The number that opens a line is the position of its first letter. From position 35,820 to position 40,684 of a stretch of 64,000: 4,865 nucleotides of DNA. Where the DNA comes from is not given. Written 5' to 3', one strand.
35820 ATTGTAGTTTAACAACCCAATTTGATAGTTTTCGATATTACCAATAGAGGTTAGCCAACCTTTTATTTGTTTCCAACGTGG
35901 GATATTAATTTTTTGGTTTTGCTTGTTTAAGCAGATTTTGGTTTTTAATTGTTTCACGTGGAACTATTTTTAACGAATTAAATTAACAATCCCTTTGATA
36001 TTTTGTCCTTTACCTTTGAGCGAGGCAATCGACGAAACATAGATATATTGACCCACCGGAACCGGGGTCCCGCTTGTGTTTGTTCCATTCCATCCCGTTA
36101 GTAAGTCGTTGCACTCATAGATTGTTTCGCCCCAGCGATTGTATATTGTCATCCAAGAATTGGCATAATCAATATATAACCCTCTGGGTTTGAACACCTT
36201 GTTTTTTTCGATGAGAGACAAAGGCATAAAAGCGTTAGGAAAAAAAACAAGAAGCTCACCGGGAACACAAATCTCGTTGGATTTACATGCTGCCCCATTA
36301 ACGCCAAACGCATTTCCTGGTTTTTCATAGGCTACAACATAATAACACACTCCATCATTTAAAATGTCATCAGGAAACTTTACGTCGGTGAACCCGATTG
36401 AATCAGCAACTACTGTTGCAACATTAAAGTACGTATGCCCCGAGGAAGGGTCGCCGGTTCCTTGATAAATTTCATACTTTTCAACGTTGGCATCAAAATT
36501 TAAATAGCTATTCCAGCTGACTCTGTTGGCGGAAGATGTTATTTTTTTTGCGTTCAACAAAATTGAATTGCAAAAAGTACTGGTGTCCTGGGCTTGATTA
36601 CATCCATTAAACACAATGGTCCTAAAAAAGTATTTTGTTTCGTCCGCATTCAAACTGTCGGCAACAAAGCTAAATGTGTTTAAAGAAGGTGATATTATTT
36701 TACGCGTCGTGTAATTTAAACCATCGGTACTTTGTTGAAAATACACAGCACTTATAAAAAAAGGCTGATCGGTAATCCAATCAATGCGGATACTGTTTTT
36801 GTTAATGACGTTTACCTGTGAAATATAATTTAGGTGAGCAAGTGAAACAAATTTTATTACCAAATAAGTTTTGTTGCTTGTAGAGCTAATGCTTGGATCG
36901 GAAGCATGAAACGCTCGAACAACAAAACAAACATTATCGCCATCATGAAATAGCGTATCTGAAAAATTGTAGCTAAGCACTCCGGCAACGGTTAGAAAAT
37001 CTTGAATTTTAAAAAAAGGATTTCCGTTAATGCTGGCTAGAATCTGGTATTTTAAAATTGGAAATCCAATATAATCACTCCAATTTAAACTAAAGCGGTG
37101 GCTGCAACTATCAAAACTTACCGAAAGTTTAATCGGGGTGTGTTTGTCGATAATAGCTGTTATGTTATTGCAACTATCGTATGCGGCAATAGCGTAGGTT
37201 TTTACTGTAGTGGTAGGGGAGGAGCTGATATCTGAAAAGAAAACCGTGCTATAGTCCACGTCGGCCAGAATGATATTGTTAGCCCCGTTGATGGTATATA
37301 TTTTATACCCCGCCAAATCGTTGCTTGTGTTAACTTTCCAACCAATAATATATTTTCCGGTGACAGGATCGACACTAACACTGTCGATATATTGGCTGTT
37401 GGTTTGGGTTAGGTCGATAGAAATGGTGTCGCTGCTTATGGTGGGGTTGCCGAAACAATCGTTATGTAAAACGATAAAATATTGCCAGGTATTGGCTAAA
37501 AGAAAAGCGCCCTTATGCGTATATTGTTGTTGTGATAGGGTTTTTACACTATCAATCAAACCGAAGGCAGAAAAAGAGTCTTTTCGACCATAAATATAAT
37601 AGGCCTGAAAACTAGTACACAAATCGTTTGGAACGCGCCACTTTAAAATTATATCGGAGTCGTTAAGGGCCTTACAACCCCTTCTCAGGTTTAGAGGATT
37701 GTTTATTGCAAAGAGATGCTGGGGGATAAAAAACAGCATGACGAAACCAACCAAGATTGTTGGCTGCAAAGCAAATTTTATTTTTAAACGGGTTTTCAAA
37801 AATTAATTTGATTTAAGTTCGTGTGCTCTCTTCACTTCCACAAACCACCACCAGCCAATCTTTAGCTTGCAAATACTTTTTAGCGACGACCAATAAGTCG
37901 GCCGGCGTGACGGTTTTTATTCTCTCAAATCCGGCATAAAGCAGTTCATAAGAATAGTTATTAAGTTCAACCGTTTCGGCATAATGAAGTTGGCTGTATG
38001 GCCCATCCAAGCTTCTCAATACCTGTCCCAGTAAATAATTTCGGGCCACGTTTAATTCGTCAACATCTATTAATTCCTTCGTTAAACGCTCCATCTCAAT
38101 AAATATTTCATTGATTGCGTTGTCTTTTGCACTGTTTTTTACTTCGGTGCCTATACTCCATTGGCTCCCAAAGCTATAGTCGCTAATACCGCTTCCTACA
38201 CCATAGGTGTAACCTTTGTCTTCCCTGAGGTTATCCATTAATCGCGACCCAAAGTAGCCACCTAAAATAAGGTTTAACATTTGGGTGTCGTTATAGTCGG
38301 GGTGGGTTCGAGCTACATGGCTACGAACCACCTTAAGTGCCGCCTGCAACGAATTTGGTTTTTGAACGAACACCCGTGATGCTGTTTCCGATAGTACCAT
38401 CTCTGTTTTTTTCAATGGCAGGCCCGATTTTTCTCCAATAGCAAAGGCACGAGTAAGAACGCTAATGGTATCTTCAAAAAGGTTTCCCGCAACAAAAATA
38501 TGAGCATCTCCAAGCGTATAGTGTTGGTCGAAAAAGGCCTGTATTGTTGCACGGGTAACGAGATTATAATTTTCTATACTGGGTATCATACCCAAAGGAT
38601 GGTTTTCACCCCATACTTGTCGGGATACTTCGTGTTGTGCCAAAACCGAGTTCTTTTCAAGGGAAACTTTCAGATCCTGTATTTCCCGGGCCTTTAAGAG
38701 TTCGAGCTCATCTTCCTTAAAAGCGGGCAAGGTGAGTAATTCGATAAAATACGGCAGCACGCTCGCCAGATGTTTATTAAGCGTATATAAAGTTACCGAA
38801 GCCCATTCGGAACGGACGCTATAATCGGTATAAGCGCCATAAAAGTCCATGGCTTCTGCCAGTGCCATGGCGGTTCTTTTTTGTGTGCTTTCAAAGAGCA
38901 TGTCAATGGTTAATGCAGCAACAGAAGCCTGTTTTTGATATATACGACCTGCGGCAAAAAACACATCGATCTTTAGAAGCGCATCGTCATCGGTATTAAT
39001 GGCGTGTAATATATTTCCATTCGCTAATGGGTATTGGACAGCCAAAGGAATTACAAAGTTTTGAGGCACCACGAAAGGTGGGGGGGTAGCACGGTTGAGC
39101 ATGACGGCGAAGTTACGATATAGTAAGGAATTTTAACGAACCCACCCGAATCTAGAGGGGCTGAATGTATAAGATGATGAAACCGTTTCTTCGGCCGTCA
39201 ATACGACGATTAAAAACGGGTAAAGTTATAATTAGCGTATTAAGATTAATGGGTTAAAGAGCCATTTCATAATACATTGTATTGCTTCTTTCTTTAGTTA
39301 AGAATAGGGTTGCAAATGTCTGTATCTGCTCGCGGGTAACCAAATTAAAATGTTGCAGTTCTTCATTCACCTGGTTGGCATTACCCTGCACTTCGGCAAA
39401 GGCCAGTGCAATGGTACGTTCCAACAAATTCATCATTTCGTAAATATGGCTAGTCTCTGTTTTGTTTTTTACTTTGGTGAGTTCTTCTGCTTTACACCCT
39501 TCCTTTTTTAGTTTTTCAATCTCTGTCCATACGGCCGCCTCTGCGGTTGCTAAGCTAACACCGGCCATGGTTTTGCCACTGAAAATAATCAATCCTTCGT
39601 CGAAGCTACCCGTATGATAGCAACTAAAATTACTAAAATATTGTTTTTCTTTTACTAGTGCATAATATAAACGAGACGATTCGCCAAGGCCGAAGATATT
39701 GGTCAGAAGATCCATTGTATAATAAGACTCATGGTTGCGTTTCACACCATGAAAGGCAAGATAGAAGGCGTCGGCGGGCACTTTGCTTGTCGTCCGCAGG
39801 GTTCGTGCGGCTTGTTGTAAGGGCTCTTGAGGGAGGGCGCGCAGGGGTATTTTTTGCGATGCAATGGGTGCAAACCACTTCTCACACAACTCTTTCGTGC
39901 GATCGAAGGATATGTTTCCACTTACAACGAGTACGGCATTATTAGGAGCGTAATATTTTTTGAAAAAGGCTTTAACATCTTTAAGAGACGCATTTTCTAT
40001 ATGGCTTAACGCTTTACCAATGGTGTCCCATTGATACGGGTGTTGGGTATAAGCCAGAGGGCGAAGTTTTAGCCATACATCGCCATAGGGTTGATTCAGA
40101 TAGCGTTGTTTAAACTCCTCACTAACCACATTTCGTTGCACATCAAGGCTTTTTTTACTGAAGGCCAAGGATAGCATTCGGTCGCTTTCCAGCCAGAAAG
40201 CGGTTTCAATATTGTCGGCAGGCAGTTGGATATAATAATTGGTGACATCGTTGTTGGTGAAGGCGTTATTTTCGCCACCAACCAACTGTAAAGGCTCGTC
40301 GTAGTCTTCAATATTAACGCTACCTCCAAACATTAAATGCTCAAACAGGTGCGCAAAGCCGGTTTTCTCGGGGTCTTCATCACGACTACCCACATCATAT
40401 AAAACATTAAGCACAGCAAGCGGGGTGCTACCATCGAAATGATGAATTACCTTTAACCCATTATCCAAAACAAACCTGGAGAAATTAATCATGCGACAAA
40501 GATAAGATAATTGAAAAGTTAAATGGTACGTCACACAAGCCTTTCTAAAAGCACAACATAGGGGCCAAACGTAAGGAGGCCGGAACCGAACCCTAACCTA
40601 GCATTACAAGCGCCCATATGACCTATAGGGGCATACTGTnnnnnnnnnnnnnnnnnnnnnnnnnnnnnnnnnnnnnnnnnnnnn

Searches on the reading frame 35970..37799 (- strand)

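Call 7: search_protein_families(library=ncbifam, proteins=[window:35970-37799:-])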
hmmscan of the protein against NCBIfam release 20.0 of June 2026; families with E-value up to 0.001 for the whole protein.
window:35970-37799:- (609 aa): 1 family
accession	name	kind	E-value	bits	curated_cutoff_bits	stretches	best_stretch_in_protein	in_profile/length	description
TIGR04131.1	Bac_Flav_CTERM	domain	2.9e-06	27.3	35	1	531-609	13-85/85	T9SS type B sorting domain-containing protein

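Call 8: search_protein_families(library=pfam, proteins=[window:35970-37799:-])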
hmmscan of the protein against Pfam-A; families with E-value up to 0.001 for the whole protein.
window:35970-37799:- (609 aa): 1 family
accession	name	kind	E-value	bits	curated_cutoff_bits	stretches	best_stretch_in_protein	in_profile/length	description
PF13585.12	CHU_C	-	4.4e-11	43.2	27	1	532-605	14-84/86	CHU_C Type IX secretion signal domain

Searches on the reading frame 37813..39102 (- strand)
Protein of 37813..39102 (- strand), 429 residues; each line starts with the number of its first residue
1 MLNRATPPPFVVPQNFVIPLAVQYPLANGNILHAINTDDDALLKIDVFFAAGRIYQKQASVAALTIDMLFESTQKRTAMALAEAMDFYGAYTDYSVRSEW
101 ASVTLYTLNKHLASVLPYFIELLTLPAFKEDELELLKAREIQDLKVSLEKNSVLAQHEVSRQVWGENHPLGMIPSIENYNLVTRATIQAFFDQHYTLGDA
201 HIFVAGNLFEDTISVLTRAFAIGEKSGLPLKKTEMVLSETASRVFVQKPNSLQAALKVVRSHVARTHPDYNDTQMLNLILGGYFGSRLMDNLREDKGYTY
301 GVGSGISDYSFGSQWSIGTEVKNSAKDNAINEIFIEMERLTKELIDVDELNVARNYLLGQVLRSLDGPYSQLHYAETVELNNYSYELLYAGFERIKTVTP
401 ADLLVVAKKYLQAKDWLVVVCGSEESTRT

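Call 7: search_protein_families(library=ncbifam, proteins=[window:37813-39102:-])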
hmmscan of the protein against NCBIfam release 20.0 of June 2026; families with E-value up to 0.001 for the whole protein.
window:37813-39102:- (429 aa): 1 family
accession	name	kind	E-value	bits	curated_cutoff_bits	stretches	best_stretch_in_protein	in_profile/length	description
NF047422.1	YfmF_fam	equivalog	5.3e-16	58.5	285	1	169-410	161-401/412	EF-P 5-aminopentanol modification-associated protein YfmF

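Call 8: search_protein_families(library=pfam, proteins=[window:37813-39102:-])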
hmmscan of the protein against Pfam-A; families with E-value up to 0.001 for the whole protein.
window:37813-39102:- (429 aa): 2 families
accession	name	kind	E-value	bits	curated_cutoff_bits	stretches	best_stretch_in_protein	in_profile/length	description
PF05193.26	Peptidase_M16_C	-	7.7e-23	81.7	23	1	182-356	2-180/181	Peptidase M16 inactive domain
PF00675.25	Peptidase_M16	-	0.00023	21.5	22.3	1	45-145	15-120/149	Insulinase (Peptidase family M16)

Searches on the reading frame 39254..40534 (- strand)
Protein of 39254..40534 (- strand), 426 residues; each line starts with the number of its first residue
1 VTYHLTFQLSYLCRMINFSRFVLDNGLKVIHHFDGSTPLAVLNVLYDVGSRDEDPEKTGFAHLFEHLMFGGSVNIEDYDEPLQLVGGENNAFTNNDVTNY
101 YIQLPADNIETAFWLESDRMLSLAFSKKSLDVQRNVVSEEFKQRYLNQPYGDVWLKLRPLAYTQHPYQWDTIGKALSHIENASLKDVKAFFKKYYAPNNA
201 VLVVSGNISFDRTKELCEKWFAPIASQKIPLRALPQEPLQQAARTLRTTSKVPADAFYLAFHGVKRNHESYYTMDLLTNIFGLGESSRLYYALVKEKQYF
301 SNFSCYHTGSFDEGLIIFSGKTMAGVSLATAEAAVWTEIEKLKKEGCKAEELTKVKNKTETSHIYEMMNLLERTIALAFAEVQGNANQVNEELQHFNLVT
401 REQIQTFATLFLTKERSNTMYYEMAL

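Call 61: search_protein_families(library=pfam, max_evalue=0.00001, proteins=[window:39254-40534:-])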
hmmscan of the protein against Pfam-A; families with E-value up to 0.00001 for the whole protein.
window:39254-40534:- (426 aa): 2 families
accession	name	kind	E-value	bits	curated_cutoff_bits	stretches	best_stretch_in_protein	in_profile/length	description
PF05193.26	Peptidase_M16_C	-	3.2e-31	109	23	1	182-358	2-180/181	Peptidase M16 inactive domain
PF00675.25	Peptidase_M16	-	7.8e-18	65.2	22.3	1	36-143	9-118/149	Insulinase (Peptidase family M16)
